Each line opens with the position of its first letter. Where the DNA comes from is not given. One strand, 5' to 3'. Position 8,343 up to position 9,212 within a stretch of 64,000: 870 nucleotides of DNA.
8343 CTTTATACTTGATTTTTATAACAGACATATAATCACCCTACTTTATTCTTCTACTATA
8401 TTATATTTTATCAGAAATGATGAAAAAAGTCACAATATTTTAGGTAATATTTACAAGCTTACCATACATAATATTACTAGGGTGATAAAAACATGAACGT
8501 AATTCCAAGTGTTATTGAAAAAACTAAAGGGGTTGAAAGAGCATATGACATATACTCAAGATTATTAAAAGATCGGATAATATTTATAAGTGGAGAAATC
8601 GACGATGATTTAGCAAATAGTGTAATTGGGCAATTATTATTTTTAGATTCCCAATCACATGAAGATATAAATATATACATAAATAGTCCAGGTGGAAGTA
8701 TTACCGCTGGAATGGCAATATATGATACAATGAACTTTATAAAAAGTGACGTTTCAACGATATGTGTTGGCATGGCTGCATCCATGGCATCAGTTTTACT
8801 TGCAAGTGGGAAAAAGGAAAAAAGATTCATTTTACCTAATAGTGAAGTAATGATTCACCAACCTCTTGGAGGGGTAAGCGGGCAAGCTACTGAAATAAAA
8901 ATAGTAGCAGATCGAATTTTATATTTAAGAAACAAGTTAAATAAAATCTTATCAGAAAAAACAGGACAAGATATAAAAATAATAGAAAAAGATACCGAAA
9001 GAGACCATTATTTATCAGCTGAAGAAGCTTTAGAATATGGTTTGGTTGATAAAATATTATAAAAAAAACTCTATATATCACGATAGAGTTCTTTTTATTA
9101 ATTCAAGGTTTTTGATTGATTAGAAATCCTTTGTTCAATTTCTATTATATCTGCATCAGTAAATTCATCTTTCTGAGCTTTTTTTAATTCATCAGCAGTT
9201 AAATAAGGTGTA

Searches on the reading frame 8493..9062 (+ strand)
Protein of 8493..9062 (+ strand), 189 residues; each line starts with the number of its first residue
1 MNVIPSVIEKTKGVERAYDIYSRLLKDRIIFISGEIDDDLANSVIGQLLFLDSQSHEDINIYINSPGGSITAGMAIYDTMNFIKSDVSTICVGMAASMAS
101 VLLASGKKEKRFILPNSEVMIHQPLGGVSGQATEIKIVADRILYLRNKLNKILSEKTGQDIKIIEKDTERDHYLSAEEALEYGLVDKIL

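Call 6: search_protein_families(library=pfam, proteins=[window:8493-9059:+], max_evalue=0.1)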
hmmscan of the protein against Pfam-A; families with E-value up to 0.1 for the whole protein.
window:8493-9059:+ (189 aa): 1 family
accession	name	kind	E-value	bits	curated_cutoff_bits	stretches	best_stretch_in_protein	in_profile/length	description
PF00574.28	CLP_protease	-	1.7e-80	269.6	20.2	1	15-189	4-179/182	Clp protease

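Call 21: find_encoding_contigs(protein=window:8493-9062:+, flank=1500, max_places=10)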
Protein window:8493-9062:+ (189 aa): 6 contigs read that carry it; 6 places shown.
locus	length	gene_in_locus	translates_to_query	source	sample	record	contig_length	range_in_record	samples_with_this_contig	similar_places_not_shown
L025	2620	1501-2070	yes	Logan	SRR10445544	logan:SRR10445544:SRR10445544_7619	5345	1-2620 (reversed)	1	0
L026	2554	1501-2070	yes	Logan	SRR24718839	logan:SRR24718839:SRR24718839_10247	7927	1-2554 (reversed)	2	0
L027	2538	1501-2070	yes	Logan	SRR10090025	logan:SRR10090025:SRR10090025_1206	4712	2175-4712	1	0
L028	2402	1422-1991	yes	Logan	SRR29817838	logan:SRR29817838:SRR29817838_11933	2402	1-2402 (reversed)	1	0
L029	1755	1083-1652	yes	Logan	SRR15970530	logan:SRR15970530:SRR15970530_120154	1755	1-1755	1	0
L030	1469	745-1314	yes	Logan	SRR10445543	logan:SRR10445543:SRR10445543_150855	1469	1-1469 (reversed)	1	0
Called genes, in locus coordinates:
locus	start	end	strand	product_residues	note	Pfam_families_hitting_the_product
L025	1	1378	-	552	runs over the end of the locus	PF20720:nSTAND3 (faint), PF00485:PRK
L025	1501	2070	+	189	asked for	PF00574:CLP_protease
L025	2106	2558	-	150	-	-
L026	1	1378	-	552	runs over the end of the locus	PF20720:nSTAND3 (faint), PF00485:PRK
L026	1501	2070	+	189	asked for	PF00574:CLP_protease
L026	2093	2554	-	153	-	?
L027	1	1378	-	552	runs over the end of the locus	PF20720:nSTAND3 (faint), PF00485:PRK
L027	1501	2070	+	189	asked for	PF00574:CLP_protease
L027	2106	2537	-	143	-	?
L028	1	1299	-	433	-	?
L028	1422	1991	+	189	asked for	PF00574:CLP_protease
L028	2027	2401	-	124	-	?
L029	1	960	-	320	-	?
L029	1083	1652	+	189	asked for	PF00574:CLP_protease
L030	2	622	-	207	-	?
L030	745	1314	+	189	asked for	PF00574:CLP_protease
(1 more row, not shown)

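Call 53: search_protein_families(library=pfam, proteins=[L026:2093-2554:-], max_evalue=0.01)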
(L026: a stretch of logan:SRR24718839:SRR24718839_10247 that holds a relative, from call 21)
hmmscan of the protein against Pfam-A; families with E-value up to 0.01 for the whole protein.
L026:2093-2554:- (153 aa): 0 families
